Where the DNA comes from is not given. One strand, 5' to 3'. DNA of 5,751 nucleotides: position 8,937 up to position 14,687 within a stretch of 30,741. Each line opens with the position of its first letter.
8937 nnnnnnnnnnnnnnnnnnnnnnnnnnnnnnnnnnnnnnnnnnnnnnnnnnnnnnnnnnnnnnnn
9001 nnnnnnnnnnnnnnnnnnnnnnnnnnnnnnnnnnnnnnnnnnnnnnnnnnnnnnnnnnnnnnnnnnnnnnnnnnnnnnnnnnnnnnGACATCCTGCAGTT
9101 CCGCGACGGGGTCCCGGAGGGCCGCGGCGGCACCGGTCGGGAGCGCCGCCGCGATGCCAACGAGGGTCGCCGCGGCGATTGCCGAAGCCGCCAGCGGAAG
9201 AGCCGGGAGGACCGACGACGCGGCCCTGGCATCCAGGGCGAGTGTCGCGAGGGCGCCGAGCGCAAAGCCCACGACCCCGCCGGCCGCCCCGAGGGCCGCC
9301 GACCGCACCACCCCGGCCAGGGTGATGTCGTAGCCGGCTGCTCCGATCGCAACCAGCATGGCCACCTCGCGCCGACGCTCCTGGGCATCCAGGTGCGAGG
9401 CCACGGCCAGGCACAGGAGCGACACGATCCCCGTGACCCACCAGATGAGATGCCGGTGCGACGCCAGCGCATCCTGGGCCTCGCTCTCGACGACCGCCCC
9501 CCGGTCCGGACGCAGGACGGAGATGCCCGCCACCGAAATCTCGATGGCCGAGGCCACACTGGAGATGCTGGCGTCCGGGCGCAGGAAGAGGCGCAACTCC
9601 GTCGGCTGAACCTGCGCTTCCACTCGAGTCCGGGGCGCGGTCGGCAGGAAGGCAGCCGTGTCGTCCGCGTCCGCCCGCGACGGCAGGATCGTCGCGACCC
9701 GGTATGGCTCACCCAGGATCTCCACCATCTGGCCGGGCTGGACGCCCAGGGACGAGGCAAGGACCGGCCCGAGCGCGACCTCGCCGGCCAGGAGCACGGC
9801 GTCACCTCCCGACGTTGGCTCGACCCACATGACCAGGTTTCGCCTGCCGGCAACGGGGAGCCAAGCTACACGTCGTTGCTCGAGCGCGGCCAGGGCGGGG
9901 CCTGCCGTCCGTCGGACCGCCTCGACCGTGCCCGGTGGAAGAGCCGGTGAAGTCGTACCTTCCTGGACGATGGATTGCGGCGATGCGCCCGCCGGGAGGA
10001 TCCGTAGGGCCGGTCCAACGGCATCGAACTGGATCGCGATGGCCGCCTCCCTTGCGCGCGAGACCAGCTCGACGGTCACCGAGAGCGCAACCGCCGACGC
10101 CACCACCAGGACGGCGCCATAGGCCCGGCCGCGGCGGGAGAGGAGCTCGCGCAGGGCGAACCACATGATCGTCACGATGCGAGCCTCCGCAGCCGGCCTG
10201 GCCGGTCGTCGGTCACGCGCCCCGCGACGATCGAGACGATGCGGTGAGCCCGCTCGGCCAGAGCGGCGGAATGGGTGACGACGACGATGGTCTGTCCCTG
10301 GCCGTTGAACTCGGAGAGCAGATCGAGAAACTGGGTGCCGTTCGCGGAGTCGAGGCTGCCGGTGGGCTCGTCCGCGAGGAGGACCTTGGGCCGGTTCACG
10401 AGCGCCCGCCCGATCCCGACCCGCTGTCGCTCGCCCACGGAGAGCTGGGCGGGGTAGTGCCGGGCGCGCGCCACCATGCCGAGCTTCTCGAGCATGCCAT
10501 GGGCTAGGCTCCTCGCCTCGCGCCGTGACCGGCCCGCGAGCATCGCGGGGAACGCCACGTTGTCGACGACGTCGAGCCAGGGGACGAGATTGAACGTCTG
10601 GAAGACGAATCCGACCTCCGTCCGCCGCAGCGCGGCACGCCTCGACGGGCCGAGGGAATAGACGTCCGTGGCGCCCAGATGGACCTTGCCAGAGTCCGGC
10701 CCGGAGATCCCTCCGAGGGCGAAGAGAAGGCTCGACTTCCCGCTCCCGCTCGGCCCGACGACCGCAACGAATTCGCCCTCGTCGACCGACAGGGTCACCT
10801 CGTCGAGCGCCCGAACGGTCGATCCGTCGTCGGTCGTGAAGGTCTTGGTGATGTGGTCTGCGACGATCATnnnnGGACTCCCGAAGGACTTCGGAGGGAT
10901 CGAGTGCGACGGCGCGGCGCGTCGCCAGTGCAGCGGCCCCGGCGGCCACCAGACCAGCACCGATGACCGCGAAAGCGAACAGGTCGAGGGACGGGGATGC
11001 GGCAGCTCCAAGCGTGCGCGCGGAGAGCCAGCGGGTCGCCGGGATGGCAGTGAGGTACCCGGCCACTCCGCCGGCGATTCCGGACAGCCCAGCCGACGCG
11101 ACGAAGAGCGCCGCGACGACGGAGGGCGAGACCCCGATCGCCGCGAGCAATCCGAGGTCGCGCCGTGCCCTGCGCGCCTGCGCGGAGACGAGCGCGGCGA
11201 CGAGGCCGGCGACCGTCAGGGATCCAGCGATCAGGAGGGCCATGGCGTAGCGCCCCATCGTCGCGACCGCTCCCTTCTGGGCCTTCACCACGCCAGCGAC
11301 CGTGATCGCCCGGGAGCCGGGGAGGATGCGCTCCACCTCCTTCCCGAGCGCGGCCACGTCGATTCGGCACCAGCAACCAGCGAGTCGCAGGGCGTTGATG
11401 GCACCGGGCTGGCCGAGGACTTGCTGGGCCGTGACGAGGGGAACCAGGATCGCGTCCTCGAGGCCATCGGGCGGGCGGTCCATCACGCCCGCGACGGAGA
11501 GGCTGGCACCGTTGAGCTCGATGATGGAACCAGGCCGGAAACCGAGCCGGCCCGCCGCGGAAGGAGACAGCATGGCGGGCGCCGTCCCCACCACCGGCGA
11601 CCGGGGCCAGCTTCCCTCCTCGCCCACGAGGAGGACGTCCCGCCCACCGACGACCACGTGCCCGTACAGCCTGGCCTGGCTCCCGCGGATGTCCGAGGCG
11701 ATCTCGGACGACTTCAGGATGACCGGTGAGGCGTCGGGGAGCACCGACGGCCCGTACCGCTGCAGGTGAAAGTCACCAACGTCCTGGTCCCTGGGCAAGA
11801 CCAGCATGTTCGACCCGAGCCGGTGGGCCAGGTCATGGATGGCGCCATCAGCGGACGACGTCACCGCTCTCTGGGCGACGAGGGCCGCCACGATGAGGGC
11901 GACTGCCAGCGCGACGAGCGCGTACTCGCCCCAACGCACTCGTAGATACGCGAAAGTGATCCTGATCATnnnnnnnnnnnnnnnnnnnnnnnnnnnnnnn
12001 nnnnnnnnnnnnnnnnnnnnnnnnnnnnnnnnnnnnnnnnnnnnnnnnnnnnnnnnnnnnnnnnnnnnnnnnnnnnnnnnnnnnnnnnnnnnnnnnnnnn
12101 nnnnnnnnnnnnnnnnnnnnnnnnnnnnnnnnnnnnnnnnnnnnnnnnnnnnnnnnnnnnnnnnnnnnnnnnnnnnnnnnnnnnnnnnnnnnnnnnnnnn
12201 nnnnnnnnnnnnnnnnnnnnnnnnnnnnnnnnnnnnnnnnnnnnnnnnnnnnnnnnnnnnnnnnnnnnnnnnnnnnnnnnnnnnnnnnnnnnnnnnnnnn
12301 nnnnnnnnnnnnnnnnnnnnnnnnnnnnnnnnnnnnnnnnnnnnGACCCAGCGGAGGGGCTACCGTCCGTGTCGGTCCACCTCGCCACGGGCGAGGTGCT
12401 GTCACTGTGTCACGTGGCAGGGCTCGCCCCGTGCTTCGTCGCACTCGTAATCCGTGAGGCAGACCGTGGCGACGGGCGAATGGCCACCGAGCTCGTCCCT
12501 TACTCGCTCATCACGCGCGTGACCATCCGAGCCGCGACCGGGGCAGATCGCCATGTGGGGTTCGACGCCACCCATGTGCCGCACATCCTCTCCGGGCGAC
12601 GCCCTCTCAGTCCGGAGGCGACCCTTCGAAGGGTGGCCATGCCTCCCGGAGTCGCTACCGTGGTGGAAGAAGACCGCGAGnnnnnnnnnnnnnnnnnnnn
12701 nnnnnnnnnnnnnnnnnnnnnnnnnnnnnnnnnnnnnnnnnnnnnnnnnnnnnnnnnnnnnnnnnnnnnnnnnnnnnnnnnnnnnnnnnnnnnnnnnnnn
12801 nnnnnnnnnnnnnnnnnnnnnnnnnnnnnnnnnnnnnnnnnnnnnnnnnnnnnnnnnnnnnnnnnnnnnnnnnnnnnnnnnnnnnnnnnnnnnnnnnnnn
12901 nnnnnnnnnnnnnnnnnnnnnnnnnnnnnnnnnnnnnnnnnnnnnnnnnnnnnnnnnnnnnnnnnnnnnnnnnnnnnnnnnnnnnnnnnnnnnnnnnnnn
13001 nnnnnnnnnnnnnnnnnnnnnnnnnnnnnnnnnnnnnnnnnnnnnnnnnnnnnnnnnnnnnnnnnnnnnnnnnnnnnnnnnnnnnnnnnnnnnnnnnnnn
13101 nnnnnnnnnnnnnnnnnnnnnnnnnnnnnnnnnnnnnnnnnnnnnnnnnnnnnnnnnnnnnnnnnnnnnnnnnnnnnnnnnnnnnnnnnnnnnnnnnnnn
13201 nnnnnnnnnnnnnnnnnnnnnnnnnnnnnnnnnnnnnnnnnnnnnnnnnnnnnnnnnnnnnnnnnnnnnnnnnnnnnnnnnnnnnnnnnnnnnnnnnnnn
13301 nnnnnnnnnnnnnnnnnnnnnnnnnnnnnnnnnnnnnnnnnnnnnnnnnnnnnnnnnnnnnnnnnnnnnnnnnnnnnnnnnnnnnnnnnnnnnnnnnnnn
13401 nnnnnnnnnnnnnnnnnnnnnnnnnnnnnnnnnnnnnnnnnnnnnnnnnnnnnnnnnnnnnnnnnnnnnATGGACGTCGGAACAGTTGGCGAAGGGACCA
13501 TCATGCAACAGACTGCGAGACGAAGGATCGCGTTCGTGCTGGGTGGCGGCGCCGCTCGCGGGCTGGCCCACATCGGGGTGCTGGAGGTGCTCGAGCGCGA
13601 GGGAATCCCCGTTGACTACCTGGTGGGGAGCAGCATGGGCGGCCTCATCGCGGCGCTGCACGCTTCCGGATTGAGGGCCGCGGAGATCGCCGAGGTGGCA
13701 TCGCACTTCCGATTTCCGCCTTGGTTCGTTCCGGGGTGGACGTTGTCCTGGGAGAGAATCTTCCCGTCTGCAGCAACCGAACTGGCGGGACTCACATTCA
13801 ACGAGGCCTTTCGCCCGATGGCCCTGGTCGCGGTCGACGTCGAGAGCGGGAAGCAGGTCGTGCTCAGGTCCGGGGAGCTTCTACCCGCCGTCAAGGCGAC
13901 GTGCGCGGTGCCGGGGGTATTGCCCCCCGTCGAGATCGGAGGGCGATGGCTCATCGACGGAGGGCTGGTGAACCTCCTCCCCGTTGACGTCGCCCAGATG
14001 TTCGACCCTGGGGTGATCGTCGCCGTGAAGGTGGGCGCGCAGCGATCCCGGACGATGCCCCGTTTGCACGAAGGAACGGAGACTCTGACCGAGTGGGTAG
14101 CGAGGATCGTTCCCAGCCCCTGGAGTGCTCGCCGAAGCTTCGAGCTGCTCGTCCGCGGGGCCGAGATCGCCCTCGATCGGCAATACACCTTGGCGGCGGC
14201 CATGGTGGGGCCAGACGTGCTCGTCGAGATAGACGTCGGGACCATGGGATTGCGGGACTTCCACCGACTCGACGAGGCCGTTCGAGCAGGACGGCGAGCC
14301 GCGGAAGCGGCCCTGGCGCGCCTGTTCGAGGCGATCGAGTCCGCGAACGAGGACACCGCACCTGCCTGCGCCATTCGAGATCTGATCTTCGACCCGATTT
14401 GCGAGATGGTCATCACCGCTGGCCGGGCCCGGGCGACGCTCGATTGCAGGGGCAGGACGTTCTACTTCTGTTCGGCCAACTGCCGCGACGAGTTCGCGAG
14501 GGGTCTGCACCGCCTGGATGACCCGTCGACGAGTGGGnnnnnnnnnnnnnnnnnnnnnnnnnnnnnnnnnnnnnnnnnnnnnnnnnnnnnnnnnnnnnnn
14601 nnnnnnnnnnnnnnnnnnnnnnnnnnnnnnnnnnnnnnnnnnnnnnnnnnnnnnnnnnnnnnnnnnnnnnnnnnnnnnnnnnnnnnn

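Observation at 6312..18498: Candidate undescribed copper-response module: a 12-kb satellite of small Cys/His metal-ligand proteins wired to a CorSR-like system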

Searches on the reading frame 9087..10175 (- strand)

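Call 11: search_protein_families(library=pfam, proteins=[window:9087-10175:-], max_evalue=0.01)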
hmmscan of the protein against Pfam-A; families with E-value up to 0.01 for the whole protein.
window:9087-10175:- (363 aa): 1 family
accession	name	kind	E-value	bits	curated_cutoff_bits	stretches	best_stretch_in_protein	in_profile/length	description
PF02687.27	FtsX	-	6.5e-07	29.9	25.5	1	247-353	6-113/120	FtsX-like permease C-terminal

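Call 20: search_protein_families(library=ncbifam, proteins=[window:9087-10175:-], max_evalue=0.001)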
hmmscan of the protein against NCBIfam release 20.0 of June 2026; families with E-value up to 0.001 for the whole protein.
window:9087-10175:- (363 aa): 2 families
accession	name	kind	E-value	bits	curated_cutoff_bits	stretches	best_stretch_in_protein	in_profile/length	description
TIGR03434.1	ADOP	subfamily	7.8e-08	30.9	622.3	1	148-355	164-390/803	ADOP family duplicated permease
TIGR02212.1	lolCE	equivalog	4e-05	22.7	362.45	0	133-315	145-343/411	lipoprotein-releasing ABC transporter permease subunit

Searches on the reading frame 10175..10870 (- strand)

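Call 11: search_protein_families(library=pfam, proteins=[window:10175-10870:-], max_evalue=0.01)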
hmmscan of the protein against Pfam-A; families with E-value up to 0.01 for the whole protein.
window:10175-10870:- (232 aa): 6 families
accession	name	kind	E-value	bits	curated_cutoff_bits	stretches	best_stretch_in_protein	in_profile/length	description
PF00005.33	ABC_tran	-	1.2e-30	107.3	25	1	22-170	1-136/137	ABC transporter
PF02463.25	SMC_N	-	4.7e-07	29.9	40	0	32-52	24-44/220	RecF/RecN/SMC N terminal domain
PF13304.12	AAA_21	-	3.9e-06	27.6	27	1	34-58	1-25/304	AAA domain, putative AbiEii toxin, Type IV TA system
PF20703.3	nSTAND1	-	6.4e-06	26.5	27.1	1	21-51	22-52/379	Novel STAND NTPase 1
PF13191.12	AAA_16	-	0.00016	22.6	32.6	1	25-191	15-126/167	AAA ATPase domain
PF13555.12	AAA_29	-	0.00062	19.9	27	1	23-52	13-42/61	P-loop containing region of AAA domain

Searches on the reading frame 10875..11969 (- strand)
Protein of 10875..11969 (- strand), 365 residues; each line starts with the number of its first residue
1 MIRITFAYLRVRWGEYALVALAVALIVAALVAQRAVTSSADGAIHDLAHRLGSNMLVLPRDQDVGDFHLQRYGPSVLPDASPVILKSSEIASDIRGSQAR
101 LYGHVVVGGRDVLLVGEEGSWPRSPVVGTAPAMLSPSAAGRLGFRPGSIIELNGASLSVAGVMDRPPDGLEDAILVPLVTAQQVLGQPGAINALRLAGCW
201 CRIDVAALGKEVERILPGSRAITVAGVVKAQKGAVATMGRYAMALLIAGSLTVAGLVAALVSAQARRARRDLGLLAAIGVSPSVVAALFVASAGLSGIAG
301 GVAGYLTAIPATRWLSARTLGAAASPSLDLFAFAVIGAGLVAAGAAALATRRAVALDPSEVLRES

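Call 11: search_protein_families(library=pfam, proteins=[window:10875-11969:-], max_evalue=0.01)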
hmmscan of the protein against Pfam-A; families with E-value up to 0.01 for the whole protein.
window:10875-11969:- (365 aa): 2 families
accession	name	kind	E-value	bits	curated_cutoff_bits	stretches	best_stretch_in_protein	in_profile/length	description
PF12704.14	MacB_PCD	-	9.4e-09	36.3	27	1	17-185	2-180/207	MacB-like periplasmic core domain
PF02687.27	FtsX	-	2.7e-06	27.9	25.5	1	245-356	3-118/120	FtsX-like permease C-terminal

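Call 20: search_protein_families(library=ncbifam, proteins=[window:10875-11969:-], max_evalue=0.001)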
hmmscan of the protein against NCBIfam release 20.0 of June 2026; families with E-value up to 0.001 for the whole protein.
window:10875-11969:- (365 aa): 0 families

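Call 90: search_solved_structures(query=window:10875-11969:-, max_evalue=0.01)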
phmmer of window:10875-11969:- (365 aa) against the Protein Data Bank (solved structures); distinct sequences matched with E-value up to 0.01: 0.

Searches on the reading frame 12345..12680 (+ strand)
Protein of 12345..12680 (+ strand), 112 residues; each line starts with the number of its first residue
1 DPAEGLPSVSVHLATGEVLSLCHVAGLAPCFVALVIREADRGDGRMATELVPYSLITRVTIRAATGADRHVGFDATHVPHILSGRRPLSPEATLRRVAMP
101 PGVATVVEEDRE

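Call 22: search_protein_families(library=pfam, proteins=[window:12345-12680:+], max_evalue=0.1)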
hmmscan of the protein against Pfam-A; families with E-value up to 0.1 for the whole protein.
window:12345-12680:+ (112 aa): 1 family
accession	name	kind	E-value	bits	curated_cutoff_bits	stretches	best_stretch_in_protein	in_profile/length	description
PF13560.12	HTH_31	-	0.065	14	27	0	66-97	19-50/64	Helix-turn-helix domain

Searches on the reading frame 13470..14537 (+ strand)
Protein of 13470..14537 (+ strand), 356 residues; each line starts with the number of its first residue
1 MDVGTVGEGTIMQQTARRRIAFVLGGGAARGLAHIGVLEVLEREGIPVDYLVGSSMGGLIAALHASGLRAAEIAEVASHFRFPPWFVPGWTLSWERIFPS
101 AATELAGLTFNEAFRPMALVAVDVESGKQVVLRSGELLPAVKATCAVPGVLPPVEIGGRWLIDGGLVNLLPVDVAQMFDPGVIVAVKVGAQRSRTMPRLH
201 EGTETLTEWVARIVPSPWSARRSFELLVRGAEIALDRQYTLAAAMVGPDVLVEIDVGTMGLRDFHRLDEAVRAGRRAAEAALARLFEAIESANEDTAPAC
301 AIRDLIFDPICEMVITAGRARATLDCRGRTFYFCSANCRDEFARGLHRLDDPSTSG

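Call 11: search_protein_families(library=pfam, proteins=[window:13470-14537:+], max_evalue=0.01)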
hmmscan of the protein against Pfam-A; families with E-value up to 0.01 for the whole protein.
window:13470-14537:+ (356 aa): 2 families
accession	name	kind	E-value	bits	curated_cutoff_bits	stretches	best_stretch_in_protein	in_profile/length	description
PF01734.28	Patatin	-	5.5e-25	89.1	27.7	1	23-175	2-190/191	Patatin-like phospholipase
PF04945.19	YHS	-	0.00012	22.5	30.3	1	308-343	3-37/47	YHS domain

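Call 20: search_protein_families(library=ncbifam, proteins=[window:13470-14537:+], max_evalue=0.001)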
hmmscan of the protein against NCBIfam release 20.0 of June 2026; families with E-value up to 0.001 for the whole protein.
window:13470-14537:+ (356 aa): 3 families
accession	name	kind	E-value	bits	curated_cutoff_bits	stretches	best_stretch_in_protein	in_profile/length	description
NF007623.0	PRK10279.1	equivalog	7.9e-32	110.6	272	1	17-289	3-297/301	patatin-like phospholipase RssA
NF043045.1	T4SS_VpdC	equivalog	1.4e-07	30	1000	1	21-81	307-367/880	Dot/Icm T4SS effector VpdC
NF041079.1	CBASS_lipase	equivalog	0.00019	20.8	200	0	23-76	5-63/317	CBASS cGAMP-activated phospholipase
